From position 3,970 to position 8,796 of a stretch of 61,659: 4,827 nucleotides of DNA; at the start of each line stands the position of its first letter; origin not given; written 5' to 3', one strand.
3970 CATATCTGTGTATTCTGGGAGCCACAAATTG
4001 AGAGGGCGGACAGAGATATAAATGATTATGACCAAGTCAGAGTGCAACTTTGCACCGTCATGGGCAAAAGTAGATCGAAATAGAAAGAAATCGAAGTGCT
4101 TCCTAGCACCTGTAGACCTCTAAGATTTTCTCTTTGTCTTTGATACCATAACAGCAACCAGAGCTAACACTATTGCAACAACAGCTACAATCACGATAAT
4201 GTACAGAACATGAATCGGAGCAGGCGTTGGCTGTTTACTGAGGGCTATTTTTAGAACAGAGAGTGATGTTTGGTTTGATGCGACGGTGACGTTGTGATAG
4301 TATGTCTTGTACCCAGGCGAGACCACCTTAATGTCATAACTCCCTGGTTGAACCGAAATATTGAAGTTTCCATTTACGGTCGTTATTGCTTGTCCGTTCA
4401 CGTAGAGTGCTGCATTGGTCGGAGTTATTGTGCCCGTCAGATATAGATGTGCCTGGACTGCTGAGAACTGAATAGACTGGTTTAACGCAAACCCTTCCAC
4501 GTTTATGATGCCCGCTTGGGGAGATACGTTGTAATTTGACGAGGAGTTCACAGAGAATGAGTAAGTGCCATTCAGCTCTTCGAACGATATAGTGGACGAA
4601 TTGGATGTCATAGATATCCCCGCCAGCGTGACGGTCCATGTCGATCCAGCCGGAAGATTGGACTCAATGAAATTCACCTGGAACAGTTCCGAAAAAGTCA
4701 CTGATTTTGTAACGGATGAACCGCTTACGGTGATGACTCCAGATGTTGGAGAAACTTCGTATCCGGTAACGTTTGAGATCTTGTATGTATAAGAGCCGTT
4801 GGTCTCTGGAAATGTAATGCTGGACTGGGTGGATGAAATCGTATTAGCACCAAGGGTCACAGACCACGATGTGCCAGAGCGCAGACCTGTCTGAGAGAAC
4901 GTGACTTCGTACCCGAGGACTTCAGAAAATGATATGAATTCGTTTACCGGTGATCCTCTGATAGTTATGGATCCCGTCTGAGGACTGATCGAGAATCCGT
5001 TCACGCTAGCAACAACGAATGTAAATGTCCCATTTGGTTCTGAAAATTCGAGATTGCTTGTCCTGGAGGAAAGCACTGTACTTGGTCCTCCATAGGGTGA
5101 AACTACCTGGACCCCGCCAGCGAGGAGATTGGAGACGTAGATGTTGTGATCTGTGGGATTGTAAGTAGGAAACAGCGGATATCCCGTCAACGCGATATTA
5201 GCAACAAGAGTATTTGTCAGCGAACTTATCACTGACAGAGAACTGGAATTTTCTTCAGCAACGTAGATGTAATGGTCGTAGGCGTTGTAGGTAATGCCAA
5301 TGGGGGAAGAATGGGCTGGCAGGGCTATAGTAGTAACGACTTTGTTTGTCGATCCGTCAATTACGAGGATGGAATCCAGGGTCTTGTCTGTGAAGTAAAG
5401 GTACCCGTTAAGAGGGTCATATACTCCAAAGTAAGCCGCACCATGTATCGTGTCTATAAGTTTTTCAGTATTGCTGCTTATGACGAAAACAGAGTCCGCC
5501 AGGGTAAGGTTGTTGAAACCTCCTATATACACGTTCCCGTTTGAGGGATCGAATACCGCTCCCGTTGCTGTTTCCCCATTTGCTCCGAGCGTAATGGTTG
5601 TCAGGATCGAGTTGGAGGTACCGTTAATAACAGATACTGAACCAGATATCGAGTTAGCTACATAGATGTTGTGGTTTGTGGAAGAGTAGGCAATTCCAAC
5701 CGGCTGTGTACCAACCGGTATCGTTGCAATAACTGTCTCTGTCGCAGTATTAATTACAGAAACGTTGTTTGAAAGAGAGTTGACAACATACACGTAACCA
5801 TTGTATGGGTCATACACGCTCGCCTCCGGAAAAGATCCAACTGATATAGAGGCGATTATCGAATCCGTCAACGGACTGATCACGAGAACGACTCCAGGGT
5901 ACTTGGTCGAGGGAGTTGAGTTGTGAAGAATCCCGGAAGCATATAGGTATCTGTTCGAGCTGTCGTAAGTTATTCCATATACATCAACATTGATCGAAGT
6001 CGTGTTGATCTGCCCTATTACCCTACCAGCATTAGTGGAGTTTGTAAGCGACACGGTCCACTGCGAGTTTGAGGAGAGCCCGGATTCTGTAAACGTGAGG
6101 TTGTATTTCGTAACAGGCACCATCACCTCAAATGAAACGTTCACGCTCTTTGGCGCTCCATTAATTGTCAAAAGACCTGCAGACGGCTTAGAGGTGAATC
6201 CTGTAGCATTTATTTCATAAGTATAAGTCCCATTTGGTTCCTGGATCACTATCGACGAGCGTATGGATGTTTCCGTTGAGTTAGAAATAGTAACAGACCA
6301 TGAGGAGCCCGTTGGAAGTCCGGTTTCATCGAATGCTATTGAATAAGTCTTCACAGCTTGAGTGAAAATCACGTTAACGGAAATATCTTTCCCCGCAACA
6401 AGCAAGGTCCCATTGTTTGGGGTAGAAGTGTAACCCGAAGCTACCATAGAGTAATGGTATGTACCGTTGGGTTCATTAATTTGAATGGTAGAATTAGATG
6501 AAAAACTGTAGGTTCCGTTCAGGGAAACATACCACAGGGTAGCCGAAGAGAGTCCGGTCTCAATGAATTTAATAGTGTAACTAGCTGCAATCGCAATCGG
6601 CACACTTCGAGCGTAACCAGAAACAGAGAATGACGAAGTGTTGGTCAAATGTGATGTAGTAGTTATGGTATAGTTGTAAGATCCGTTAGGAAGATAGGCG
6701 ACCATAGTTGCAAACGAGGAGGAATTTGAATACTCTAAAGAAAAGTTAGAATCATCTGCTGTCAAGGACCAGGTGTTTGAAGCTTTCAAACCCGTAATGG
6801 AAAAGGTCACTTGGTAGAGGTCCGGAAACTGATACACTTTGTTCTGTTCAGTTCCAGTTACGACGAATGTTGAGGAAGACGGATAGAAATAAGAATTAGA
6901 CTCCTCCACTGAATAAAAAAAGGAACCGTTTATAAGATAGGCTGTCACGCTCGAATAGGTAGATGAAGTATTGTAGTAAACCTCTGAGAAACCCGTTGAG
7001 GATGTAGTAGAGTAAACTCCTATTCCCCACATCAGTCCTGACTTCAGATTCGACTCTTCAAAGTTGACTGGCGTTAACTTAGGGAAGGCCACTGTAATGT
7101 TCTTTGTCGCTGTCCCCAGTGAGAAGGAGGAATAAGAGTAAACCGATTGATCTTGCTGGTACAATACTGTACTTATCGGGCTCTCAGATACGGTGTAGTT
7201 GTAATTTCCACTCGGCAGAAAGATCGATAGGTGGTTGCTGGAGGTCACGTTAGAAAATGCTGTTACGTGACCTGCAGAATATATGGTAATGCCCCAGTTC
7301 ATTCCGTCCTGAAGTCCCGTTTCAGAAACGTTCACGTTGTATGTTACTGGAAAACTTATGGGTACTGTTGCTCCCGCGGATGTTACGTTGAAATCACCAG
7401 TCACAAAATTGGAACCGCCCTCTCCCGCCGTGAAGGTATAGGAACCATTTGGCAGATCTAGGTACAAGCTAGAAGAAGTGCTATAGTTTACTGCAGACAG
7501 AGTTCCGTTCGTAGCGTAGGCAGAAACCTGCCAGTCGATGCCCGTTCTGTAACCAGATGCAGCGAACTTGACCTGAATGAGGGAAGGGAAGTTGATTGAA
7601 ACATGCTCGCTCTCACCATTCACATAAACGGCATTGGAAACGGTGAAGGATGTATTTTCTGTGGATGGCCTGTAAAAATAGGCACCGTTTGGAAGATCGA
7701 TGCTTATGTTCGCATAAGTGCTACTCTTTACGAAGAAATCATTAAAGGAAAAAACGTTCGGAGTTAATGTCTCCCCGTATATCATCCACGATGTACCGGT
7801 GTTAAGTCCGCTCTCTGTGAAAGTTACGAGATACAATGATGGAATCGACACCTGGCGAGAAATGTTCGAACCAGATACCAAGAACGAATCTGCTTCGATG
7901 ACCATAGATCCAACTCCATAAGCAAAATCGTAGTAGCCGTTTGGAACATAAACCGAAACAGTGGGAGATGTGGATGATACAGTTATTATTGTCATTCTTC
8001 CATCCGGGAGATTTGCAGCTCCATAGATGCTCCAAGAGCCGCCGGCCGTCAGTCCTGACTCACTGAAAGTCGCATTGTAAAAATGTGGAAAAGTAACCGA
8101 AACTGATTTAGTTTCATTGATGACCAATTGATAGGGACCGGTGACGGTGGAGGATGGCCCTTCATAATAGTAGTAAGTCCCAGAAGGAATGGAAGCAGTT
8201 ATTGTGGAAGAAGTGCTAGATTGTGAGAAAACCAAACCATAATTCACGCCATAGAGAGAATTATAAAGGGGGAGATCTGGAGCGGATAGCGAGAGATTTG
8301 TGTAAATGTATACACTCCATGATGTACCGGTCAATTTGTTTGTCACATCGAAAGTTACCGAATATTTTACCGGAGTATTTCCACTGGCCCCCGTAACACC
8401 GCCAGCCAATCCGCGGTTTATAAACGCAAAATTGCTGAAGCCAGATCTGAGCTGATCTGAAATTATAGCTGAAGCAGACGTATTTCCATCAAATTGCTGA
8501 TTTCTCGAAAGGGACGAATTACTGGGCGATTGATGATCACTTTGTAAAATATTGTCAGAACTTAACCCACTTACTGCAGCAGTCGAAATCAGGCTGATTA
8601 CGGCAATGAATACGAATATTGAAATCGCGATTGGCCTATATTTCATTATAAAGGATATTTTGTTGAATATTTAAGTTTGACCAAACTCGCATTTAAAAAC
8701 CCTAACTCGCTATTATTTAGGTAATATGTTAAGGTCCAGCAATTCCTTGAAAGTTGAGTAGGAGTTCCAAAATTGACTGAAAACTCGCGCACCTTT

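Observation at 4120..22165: Three adjacent giant anchored surface proteins built from a shared, unassigned ~80-90-aa module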

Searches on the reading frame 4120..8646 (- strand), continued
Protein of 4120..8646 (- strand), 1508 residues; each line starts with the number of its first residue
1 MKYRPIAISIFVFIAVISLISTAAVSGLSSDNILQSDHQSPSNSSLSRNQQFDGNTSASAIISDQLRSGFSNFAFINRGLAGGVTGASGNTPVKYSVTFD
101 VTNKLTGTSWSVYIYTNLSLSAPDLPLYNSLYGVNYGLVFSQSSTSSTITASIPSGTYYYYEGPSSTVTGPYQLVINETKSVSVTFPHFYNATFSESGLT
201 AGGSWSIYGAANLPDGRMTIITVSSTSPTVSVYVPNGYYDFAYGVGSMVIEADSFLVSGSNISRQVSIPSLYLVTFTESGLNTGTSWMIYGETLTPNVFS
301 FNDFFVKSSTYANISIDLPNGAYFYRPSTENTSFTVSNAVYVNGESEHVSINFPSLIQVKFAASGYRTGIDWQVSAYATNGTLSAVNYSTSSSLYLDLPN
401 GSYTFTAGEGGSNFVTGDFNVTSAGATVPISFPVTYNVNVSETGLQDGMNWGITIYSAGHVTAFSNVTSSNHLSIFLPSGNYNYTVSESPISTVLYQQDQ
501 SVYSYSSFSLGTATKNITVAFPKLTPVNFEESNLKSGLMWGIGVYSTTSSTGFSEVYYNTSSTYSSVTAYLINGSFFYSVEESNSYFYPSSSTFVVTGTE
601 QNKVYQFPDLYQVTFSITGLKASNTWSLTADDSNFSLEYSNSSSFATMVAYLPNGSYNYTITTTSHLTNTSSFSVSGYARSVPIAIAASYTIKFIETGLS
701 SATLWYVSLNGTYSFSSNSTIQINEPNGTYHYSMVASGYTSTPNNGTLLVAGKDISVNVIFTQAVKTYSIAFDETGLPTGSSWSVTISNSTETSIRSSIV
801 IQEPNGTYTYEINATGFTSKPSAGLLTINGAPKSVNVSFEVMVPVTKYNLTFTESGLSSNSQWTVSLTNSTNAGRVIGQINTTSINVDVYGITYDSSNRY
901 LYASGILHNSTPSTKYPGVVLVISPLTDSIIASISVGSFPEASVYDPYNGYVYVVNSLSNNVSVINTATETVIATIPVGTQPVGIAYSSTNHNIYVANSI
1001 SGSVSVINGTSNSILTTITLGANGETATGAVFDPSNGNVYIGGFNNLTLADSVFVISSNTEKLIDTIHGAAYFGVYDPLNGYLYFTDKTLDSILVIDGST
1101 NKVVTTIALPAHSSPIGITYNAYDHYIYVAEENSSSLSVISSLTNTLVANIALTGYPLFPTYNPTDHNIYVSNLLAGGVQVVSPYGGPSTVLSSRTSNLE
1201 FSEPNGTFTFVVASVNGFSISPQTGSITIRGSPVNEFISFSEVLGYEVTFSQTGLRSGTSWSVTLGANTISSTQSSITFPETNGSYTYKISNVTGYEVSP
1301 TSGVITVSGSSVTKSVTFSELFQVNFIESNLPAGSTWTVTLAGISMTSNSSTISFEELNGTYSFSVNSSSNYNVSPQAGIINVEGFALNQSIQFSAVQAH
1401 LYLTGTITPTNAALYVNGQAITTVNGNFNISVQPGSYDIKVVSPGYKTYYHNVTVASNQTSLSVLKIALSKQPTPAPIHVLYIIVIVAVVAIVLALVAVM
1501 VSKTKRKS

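Call 49: find_encoding_contigs(protein=P0183, flank=10000, max_places=2)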
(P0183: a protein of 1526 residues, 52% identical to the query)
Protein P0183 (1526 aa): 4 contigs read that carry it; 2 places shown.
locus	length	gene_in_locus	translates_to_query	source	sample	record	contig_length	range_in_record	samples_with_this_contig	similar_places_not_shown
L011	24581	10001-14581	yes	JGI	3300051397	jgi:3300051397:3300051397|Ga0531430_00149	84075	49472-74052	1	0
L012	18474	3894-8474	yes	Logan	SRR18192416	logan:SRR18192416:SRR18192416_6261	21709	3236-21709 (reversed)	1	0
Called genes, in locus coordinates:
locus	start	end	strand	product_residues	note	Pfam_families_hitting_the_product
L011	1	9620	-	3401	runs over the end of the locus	PF00801:PKD (faint), PF07679:I-set (faint), PF13927:Ig_3 (faint), PF18911:PKD_4 (faint), PF22352:K319L-like_PKD (faint), PF07495:Y_Y_Y (faint), PF15418:DUF4625 (faint), PF19081:Ig_7, +3 more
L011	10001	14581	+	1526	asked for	-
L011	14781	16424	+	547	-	PF02129:Peptidase_S15, PF08530:PepX_C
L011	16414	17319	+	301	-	-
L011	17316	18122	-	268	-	PF01875:Memo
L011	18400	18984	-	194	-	PF00318:Ribosomal_S2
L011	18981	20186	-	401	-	PF03952:Enolase_N, PF00113:Enolase_C, PF13378:MR_MLE_C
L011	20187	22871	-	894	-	PF01326:PPDK_N, PF00391:PEP-utilizers, PF02896:PEP-utilizers_C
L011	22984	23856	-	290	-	PF00005:ABC_tran, PF13304:AAA_21 (faint)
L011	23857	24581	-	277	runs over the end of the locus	PF12679:ABC2_membrane_2, PF12730:ABC2_membrane_4 (weak)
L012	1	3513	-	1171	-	?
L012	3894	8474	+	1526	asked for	-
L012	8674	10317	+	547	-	PF02129:Peptidase_S15, PF08530:PepX_C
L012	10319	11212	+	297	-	-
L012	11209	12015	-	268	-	PF01875:Memo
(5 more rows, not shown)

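Call 53: find_related_loci(query=window:4120-8646:-, collection=genome_contigs, flank=10000)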
Query window:4120-8646:- (1508 aa) in genome_contigs; peptide patterns used: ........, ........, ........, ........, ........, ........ (x = any residue, [..] = any of these).
24 stretches matched a pattern; 2 encode a relative of the query (tblastn E <= 1e-3); 2 distinct loci.
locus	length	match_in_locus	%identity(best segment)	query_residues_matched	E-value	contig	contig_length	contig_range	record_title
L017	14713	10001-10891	32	890-1187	2e-29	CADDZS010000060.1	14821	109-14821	archaeon isolate B6 genome assembly, contig: NODE_2825_length_14821_cov_301.928542, whole genome shotgun sequence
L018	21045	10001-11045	31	891-1224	8e-16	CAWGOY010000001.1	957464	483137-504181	MAG: uncultured Acidimicrobiaceae bacterium isolate MFD04540.bin.2.30 genome assembly, contig: contig_10448, whole genom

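Call 66: search_solved_structures(query=window:4120-8646:-, max_evalue=0.001)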
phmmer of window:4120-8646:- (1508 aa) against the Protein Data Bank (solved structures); distinct sequences matched with E-value up to 0.001: 3.
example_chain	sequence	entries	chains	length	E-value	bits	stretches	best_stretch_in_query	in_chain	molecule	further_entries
1l0q_A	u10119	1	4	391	1.4e-31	112.3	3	921-1040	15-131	Surface layer protein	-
5c2v_B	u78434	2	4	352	8.1e-07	30.3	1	922-999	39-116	HYDRAZINE SYNTHASE BETA SUBUNIT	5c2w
8em4_A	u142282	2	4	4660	0.00046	21.2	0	976-1131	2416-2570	Low-density lipoprotein receptor-related protein 2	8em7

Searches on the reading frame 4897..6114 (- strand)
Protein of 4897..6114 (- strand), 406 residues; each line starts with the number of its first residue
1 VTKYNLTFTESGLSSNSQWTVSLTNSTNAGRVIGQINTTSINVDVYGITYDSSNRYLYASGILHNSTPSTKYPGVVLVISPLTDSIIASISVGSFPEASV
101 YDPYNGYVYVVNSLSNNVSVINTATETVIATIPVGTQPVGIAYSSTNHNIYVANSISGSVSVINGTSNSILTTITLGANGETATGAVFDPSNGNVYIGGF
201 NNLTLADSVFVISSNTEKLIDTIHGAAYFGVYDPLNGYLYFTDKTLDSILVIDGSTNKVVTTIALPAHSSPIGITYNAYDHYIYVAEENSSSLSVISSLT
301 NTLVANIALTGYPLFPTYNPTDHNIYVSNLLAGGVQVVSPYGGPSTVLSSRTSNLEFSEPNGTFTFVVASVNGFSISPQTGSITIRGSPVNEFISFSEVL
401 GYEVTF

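Call 64: predict_structure(alignment_id=A2)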
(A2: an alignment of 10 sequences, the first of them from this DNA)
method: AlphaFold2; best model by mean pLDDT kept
length: 406 residues; sequences in the alignment: 10
mean_pLDDT: 85.8   pTM: 0.80
mean pLDDT of the five models: 85.8, 85.5, 83.3, 78.8, 77.4
residues with pLDDT >= 90: 230; 70-90: 130; 50-70: 25; < 50: 21
segments of 3 or more residues with pLDDT < 50: 389-406
pLDDT, mean of each block of 10 residues (from residue 1): 71 77 77 86 91 94 65 89 92 93 97 96 97 95 97 94 97 88 93 95 84 96 89 95 91 95 92 92 93 92 90 93 91 86 79 81 76 61 64 39 35
secondary structure, 60 per line:
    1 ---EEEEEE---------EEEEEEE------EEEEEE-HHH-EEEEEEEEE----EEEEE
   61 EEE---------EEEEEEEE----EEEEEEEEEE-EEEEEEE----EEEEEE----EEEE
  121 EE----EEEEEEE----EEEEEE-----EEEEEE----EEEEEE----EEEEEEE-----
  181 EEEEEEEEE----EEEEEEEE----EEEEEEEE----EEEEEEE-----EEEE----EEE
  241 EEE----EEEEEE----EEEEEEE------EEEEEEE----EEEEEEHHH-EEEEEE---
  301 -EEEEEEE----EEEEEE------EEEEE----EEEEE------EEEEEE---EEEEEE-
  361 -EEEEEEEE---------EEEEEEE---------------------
elements in order: E4-9 E19-25 E32-37 E43-51 E56-63 E73-80 E85-94 E96-102 E107-112 E117-122 E127-133 E138-143 E149-154 E159-164 E169-175 E181-189 E194-201 E206-213 E218-224 E230-233 E238-243 E248-253 E258-264 E271-277 E282-287 E292-297 E302-308 E313-318 E325-329 E334-338 E345-350 E354-359 E362-369 E379-385

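Call 67: fold_search(model_id=the predicted structure, library=pdb)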
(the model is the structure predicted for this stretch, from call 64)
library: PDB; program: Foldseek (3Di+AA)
matches with E <= 10: 1949; with E <= 0.001: 1777
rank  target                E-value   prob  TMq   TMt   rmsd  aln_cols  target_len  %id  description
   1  1l0q_A                7.3e-20  1.00  0.56  0.58  14.6       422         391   23  Tandem YVTN beta-propeller and PKD domains from an archaeal surface layer protein (released 2002-11-06)
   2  3vgz_A                4.8e-17  1.00  0.64  0.80   3.7       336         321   15  Crystal structure of E. coli YncE (released 2011-11-16)
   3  7seu_D                1.3e-16  1.00  0.64  0.81   3.5       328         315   15  Crystal structure of E coli contaminant protein YncE co-purified with a plant protein (released 2022-04-20)
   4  3vh0_A                1.5e-16  1.00  0.63  0.79   3.9       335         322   15  Crystal structure of E. coli YncE complexed with DNA (released 2011-11-16)
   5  3vgz_C                2.5e-16  1.00  0.63  0.79   3.9       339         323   14  Crystal structure of E. coli YncE (released 2011-11-16)
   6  5c2v_B                6.7e-16  1.00  0.62  0.71   5.3       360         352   18  Kuenenia stuttgartiensis Hydrazine Synthase (released 2015-10-14)
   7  3bws_A                1.4e-14  1.00  0.65  0.64   3.1       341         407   18  Crystal structure of the leptospiral antigen Lp49 (released 2008-10-07)
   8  9uk4_A                3.6e-14  1.00  0.61  0.81   3.0       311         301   10  Crystal structure of WDR5 in complex with peptide Ac-ARA-NH2 (released 2025-10-08)
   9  7big_A                6.5e-14  1.00  0.63  0.87   2.8       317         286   13  Crystal structure of v13WRAP-T, a 7-bladed designer protein (released 2021-09-22)
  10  3mkq_A                6.5e-14  1.00  0.61  0.32   8.3       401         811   13  Crystal structure of yeast alpha/betaprime-COP subcomplex of the COPI vesicular coat (released 2010-07-14)
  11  6e22_B                8.7e-14  1.00  0.64  0.85   2.9       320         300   10  Displacement of WDR5 from chromatin by a pharmacological WIN site inhibitor with picomolar affinity (released 2019-03-13)
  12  8gfv_B                9.6e-14  1.00  0.62  0.76   3.4       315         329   10  CryoEM structure of beta-2-adrenergic receptor in complex with GTP-bound Gs heterotrimer (transition intermediate #1 o (released 2024-03-06)
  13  4cy1_B                1.0e-13  1.00  0.63  0.83   3.1       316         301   10  Crystal structure of the KANSL1-WDR5 complex. (released 2014-05-14)
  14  8f0e_D                1.1e-13  1.00  0.62  0.83   2.5       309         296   16  N-terminal WD40 domain of beta'-COPI subunit with four chains in the asymmetric unit (released 2023-08-30)
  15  8a98_Sg               1.1e-13  1.00  0.59  0.78   4.2       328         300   13  CRYO-EM STRUCTURE OF LEISHMANIA MAJOR 80S RIBOSOME : snoRNA MUTANT (released 2023-10-11)
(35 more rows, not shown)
